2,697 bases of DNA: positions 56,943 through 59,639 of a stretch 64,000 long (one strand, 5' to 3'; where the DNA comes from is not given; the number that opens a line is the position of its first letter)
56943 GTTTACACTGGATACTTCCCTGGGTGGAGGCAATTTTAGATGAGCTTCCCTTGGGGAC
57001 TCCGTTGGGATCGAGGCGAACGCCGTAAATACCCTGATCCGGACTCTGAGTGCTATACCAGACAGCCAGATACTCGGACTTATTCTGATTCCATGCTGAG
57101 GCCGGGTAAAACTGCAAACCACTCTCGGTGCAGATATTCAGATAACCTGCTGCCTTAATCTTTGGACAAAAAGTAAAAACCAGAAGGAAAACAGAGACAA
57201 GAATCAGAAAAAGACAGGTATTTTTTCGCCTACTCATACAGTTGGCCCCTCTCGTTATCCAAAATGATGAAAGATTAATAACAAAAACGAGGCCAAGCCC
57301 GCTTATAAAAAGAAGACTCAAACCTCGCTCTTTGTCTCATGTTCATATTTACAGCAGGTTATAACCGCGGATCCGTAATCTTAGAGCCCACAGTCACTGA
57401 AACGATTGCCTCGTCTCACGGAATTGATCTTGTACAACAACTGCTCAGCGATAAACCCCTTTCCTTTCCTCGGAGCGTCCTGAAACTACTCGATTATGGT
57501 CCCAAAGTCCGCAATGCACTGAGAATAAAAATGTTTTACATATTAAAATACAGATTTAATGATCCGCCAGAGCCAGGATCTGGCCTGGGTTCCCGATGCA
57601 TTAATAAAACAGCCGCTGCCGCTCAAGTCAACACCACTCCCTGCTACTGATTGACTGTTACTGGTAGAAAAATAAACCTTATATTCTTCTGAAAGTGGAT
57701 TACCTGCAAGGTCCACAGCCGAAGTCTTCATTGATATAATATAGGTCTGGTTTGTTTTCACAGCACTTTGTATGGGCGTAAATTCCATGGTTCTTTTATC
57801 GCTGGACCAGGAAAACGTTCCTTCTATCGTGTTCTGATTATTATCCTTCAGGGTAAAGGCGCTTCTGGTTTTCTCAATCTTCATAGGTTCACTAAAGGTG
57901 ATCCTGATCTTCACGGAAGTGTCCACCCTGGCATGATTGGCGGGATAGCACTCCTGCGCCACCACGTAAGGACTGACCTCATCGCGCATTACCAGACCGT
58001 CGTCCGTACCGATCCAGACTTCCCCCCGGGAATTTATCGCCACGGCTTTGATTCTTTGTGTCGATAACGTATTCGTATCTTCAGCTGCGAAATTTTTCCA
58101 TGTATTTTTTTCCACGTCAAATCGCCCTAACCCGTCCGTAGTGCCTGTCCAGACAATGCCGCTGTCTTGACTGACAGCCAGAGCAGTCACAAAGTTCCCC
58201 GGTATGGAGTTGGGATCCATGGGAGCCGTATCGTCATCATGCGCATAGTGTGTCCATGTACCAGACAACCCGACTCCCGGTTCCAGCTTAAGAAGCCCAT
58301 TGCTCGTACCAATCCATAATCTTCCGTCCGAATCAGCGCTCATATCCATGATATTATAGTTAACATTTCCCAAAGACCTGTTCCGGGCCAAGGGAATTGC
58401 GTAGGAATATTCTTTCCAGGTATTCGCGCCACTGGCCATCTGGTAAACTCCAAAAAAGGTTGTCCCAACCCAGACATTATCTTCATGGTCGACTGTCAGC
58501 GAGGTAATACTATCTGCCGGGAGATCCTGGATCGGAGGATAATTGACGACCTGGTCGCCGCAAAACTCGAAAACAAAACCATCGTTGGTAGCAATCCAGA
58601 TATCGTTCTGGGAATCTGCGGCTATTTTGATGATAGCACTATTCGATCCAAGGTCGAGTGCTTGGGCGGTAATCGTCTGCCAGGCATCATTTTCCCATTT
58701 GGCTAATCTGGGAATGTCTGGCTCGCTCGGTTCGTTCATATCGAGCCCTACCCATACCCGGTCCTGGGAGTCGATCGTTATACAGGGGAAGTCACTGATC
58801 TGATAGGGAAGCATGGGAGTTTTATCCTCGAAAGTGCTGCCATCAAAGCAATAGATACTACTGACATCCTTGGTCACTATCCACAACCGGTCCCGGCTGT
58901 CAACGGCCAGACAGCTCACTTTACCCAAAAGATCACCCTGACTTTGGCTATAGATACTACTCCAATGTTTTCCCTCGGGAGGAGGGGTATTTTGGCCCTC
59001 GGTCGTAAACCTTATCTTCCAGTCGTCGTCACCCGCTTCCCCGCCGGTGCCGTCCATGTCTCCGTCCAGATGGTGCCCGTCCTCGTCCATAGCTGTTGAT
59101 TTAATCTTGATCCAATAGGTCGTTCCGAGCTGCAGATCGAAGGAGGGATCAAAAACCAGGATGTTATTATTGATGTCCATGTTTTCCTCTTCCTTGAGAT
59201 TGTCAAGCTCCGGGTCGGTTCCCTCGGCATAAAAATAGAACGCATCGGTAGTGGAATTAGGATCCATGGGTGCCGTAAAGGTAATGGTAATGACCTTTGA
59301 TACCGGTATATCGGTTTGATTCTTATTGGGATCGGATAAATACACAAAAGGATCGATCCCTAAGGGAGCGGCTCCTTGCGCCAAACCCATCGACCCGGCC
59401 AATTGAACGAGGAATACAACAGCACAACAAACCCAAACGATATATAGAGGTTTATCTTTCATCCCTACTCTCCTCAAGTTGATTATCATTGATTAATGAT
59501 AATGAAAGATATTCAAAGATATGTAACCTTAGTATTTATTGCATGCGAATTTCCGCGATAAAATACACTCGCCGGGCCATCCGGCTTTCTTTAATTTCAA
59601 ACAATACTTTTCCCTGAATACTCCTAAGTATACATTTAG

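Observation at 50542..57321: Giant surface protein and a small outer-membrane barrel ORF share one uninterrupted reading frame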

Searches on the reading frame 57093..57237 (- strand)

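Call 34: search_protein_families(library=ncbifam, proteins=[window:57093-57237:-], max_evalue=10)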
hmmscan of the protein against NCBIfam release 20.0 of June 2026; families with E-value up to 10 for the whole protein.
window:57093-57237:- (48 aa): 1 family
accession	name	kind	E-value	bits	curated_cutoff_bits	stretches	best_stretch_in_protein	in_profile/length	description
NF053819.1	EF0750_LPXTG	subfamily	0.19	12.3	47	1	1-44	1-41/105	EF2685/EF0750 family sortase-dependent surface protein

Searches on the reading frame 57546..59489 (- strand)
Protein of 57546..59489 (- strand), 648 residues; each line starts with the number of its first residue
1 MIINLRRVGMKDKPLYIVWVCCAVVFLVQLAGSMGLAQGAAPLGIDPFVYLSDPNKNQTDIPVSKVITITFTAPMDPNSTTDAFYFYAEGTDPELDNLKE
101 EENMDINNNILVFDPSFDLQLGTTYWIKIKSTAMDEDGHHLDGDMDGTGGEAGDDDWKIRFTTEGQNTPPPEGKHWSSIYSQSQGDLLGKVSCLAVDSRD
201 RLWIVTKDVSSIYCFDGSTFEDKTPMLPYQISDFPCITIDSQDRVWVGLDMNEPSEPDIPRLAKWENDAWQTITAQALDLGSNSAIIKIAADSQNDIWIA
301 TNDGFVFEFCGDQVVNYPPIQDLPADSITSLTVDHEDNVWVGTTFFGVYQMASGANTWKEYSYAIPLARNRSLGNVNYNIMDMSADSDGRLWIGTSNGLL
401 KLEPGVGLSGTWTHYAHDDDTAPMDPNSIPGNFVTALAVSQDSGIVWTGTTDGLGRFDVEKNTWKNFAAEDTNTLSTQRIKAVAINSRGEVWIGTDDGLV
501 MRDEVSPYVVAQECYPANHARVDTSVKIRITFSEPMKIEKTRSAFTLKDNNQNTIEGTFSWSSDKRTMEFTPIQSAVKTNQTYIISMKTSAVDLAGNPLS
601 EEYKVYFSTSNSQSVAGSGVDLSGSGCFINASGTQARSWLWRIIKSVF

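Call 60: search_protein_families(library=pfam, proteins=[window:57546-59489:-], max_evalue=0.001)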
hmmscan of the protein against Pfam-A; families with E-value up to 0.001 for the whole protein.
window:57546-59489:- (648 aa): 6 families
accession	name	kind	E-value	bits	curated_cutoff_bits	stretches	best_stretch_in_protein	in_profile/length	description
PF13205.12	Big_5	-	1.6e-26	93.5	23.6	2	512-609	8-105/105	Bacterial Ig-like domain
PF07494.17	Reg_prop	-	2.5e-23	79.6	20.4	0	377-397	4-24/24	Two component regulator propeller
PF08450.18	SGL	-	6.2e-05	23.2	26.3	0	430-512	40-115/246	SMP-30/Gluconolactonase/LRE-like region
PF23754.1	Beta-prop_IP5PC_F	-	0.0001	21.8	27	1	387-500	16-134/392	IP5P C-F beta-propeller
PF23748.1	Beta-prop_LRRK2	-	0.00034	20.2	26.9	0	470-501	266-297/359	LRRK2 beta propeller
PF04234.18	CopC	-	0.00038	21.8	23.3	0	514-593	7-80/92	CopC domain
